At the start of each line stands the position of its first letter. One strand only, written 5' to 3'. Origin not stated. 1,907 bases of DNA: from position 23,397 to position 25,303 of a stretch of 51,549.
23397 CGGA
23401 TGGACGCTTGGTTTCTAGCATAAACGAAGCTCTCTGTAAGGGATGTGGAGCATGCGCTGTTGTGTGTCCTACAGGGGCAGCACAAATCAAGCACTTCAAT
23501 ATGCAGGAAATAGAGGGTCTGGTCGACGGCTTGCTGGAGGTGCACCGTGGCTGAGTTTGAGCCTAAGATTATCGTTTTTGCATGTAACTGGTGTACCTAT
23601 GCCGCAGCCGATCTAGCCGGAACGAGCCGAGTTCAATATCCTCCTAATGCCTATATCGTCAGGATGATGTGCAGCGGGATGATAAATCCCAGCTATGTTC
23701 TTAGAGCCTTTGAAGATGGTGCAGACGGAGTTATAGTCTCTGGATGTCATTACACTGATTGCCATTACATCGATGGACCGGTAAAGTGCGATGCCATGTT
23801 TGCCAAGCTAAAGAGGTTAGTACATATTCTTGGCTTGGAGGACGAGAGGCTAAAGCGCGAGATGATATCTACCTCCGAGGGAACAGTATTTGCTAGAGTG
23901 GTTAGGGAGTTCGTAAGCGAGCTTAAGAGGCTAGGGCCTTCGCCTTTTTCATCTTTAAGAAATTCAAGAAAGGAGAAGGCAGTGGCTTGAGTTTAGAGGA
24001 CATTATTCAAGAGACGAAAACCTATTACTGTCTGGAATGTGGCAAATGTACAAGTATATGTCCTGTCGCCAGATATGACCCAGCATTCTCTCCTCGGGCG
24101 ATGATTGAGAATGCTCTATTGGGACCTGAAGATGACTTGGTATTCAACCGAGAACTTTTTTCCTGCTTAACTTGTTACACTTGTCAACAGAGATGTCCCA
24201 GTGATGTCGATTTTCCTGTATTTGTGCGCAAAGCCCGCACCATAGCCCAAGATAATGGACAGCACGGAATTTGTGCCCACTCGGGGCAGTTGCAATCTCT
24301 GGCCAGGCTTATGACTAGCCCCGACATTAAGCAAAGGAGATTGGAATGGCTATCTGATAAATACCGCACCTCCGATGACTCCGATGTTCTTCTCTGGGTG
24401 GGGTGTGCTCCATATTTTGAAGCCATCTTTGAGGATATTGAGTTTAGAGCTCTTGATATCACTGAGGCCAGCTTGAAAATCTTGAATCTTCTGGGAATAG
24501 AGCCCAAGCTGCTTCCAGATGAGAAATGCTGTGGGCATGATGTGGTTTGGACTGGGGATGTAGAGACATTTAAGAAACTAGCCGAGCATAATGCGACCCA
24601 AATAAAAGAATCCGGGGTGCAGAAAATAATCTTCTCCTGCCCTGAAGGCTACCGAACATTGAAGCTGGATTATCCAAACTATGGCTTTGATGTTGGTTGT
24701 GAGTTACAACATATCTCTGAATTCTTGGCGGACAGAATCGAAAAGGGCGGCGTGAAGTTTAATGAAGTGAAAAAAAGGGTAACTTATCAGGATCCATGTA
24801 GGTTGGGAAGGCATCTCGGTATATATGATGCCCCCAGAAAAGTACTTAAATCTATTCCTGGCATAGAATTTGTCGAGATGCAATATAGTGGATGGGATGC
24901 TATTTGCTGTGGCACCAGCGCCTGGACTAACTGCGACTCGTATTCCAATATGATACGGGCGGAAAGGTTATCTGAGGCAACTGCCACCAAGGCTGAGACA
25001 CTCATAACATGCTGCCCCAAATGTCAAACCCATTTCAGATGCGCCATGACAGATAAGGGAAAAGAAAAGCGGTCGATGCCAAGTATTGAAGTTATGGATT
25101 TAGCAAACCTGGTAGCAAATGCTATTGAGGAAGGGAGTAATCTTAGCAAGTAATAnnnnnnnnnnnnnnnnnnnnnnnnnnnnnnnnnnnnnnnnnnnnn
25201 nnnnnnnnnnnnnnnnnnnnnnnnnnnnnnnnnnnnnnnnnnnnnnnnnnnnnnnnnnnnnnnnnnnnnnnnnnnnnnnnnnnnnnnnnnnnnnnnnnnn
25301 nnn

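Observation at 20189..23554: HdrA with a ~460-aa GltD/NfnB-like module inserted at the inserted-ferredoxin position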

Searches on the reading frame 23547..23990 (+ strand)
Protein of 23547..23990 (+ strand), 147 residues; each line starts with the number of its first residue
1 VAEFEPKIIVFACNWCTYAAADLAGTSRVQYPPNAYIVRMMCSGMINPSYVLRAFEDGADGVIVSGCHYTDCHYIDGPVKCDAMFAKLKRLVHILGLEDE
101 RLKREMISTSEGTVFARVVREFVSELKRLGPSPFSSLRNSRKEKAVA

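Call 4: search_protein_families(library=pfam, proteins=[window:23547-23990:+], max_evalue=0.001)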
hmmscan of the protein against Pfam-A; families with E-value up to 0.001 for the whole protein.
window:23547-23990:+ (147 aa): 1 family
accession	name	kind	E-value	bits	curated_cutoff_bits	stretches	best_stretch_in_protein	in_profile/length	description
PF02662.21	FlpD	-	2.6e-47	160.3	22.3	1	8-130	1-123/123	Methyl-viologen-reducing hydrogenase, delta subunit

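Call 5: search_protein_families(library=ncbifam, proteins=[window:23547-23990:+], max_evalue=0.001)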
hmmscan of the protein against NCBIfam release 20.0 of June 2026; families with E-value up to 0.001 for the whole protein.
window:23547-23990:+ (147 aa): 3 families
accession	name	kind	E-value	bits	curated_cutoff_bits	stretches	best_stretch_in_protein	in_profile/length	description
NF040770.1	hetero_SS_HdrA2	exception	8.4e-46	156.4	1100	1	5-131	647-773/777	CoB-CoM heterodisulfide reductase HdrA2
NF045873.1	F420_non_VhuD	exception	6e-34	117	215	1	5-134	1-130/132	F420-non-reducing hydrogenase iron-sulfur subunit VhuD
NF041891.1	hdrA_Methbact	equivalog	1.3e-09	36.9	1300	1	5-127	643-759/762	ferredoxin:CoB-CoM heterodisulfide reductase subunit HdrA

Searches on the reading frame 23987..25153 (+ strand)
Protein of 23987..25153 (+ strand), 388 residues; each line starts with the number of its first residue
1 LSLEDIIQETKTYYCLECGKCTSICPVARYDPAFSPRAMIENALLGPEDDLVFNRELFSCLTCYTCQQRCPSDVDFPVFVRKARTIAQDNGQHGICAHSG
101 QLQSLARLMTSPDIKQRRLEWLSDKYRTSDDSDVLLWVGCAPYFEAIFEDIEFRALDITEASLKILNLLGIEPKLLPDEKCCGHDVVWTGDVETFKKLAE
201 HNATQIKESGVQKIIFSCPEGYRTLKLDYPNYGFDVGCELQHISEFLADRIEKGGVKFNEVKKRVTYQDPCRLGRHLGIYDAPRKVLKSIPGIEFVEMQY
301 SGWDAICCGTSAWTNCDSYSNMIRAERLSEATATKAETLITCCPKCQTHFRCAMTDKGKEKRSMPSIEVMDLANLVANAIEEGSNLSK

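Call 4: search_protein_families(library=pfam, proteins=[window:23987-25153:+], max_evalue=0.001)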
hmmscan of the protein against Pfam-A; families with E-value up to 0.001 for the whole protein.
window:23987-25153:+ (388 aa): 7 families
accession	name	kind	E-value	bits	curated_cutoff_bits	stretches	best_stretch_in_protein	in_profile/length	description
PF02754.22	CCG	-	7.9e-28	96.8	20.6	2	265-351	1-85/85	Cysteine-rich domain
PF13183.11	Fer4_8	-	1.3e-08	35.7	27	1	13-74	3-68/68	4Fe-4S dicluster domain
PF13534.11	Fer4_17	-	1.1e-06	29.5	22.2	1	15-75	2-61/61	4Fe-4S dicluster domain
PF12838.12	Fer4_7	-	4.9e-06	27.4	27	1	15-74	2-52/52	4Fe-4S dicluster domain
PF13237.11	Fer4_10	-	8.9e-06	26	25.5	1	14-71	8-53/53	4Fe-4S dicluster domain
PF13187.11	Fer4_9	-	9.5e-06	26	27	1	14-73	1-50/52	4Fe-4S dicluster domain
PF12797.12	Fer4_2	-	0.00087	19.6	24.5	0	15-27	10-22/22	4Fe-4S binding domain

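Call 5: search_protein_families(library=ncbifam, proteins=[window:23987-25153:+], max_evalue=0.001)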
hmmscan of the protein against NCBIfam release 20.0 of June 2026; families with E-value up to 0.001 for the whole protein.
window:23987-25153:+ (388 aa): 22 families
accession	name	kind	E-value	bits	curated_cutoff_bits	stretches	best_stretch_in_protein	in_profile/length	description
NF004898.0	PRK06259.1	equivalog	3e-47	161.4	385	1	7-379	128-487/488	fumarate reductase (CoM/CoB) subunit TfrB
NF045670.1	quin_L_LdhH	equivalog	2.8e-31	108.6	800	1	133-375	468-704/706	L-lactate dehydrogenase (quinone) large subunit LdhH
NF008369.0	PRK11168.1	equivalog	3.3e-27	95.4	278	2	151-349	177-379/401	anaerobic glycerol-3-phosphate dehydrogenase subunit C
TIGR03379.1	glycerol3P_GlpC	equivalog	3.7e-20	72.1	279.9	2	157-348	178-375/397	anaerobic glycerol-3-phosphate dehydrogenase subunit GlpC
NF045663.1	diclust_near_Sec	equivalog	2.1e-16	59.2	530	1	15-350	308-618/759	pyridine nucleotide-disulfide oxidoreductase/dicluster-binding protein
TIGR03290.1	CoB_CoM_SS_C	equivalog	3.9e-16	59.3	160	1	14-92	3-80/144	CoB--CoM heterodisulfide reductase subunit C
NF045796.1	DsrK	equivalog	1.1e-15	57.3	400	1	188-354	240-420/453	sulfate reduction electron transfer complex DsrMKJOP subunit DsrK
NF041890.1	hdrC_Methbact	equivalog_domain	3.2e-15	56.2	270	1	9-80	25-94/192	ferredoxin:CoB-CoM heterodisulfide reductase subunit HdrC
NF008434.0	PRK11274.1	equivalog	3.3e-13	49.3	333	2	158-353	185-391/409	glycolate oxidase subunit GlcF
NF045724.1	ferredox_TmcB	equivalog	1.7e-12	46.7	735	1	14-348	42-402/430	electron transfer complex ferredoxin TmcB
NF041779.1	hetero_SS_HdrC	equivalog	3.6e-11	42.9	350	1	14-89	32-105/198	ferredoxin:CoB-CoM heterodisulfide reductase subunit HdrC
NF045711.1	sulf_resp_HmcF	equivalog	3.6e-08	32.6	750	1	237-351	306-426/457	sulfate respiration complex iron-sulfur protein HmcF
NF009226.0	PRK12576.1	equivalog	5.2e-08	32.6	344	1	12-100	153-250/317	succinate dehydrogenase/fumarate reductase iron-sulfur subunit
NF038018.1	qmoC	equivalog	1.2e-06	28.2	300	1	14-75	19-79/360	quinone-interacting membrane-bound oxidoreductase complex subunit QmoC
TIGR01945.1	rnfC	subfamily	1.6e-06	26.9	245.95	1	7-85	357-429/435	RnfABCDGE type electron transport complex subunit C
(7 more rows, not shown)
